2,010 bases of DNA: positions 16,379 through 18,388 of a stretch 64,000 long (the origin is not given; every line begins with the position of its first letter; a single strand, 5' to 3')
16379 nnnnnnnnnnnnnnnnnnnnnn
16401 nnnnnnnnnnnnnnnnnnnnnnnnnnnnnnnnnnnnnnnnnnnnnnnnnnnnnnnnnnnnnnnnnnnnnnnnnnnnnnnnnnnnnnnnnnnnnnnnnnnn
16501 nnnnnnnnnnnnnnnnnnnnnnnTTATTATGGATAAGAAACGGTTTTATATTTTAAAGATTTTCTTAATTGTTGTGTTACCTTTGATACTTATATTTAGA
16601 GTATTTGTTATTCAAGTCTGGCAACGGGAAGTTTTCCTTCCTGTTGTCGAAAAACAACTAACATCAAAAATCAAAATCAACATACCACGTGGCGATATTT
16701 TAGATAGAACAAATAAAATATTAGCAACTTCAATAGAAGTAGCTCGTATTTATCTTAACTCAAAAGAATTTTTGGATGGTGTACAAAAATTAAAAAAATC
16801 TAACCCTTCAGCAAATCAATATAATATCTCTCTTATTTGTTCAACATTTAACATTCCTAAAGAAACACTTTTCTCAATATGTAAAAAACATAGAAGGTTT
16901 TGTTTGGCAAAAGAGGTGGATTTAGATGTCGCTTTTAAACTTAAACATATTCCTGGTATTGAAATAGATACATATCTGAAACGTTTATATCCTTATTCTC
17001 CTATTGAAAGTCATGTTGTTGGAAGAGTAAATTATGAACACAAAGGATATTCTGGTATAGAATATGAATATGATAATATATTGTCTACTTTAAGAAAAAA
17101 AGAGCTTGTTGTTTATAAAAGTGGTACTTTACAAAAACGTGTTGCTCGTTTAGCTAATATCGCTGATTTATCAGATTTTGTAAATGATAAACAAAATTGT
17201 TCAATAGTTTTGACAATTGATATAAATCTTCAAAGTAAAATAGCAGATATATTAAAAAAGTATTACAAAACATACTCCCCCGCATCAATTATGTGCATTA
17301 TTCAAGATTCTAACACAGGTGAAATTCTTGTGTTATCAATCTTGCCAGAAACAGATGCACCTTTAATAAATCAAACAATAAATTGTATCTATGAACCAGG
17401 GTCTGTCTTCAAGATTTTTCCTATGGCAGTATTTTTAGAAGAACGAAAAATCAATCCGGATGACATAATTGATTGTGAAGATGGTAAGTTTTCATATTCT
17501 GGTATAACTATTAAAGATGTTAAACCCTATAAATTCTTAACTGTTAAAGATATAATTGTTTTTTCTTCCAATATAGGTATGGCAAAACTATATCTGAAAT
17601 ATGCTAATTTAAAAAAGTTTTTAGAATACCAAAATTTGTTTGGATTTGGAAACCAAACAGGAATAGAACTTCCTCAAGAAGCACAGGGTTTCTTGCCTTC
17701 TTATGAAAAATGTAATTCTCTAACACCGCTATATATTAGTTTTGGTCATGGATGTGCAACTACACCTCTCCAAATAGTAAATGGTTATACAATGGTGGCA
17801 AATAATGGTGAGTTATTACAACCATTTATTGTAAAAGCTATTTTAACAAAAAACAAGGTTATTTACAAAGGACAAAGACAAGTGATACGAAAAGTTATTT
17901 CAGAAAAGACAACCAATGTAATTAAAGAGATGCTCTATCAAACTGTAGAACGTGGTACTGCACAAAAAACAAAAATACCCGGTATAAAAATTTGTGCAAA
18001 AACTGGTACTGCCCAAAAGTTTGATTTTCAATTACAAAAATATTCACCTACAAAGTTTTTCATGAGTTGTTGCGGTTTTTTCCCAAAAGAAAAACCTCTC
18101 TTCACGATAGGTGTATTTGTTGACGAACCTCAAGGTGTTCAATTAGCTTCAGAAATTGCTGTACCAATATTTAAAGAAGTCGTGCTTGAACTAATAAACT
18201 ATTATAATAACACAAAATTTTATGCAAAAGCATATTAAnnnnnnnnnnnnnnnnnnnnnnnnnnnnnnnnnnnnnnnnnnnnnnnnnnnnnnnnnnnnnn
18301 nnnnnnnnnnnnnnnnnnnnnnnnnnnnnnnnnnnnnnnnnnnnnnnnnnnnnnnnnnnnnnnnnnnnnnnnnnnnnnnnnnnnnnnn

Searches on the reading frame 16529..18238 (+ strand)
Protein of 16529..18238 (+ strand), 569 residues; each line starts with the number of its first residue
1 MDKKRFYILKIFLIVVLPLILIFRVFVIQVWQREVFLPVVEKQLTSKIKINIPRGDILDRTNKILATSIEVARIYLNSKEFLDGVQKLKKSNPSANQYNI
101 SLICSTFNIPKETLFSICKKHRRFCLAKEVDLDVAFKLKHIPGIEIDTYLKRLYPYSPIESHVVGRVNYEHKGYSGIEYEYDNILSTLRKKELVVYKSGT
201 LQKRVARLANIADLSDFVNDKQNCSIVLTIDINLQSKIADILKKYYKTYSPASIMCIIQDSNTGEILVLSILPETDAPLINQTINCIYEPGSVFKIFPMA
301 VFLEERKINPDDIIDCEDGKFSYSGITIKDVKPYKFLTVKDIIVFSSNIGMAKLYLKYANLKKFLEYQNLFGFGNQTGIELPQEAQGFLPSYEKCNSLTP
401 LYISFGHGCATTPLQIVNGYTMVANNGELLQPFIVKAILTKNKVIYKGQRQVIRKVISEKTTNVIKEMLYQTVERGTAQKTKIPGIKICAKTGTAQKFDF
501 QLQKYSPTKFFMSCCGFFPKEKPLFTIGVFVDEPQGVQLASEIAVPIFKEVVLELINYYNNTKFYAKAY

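Call 78: search_protein_families(library=pfam, proteins=[window:16529-18238:+], max_evalue=0.00001)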
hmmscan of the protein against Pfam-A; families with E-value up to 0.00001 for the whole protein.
window:16529-18238:+ (569 aa): 2 families
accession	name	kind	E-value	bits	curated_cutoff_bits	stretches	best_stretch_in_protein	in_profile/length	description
PF00905.27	Transpeptidase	-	1e-57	196.1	22.1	1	255-551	2-297/299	Penicillin binding protein transpeptidase domain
PF03717.20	PBP_dimer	-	4.2e-12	47.3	24.4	1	50-183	2-156/180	Penicillin-binding Protein dimerisation domain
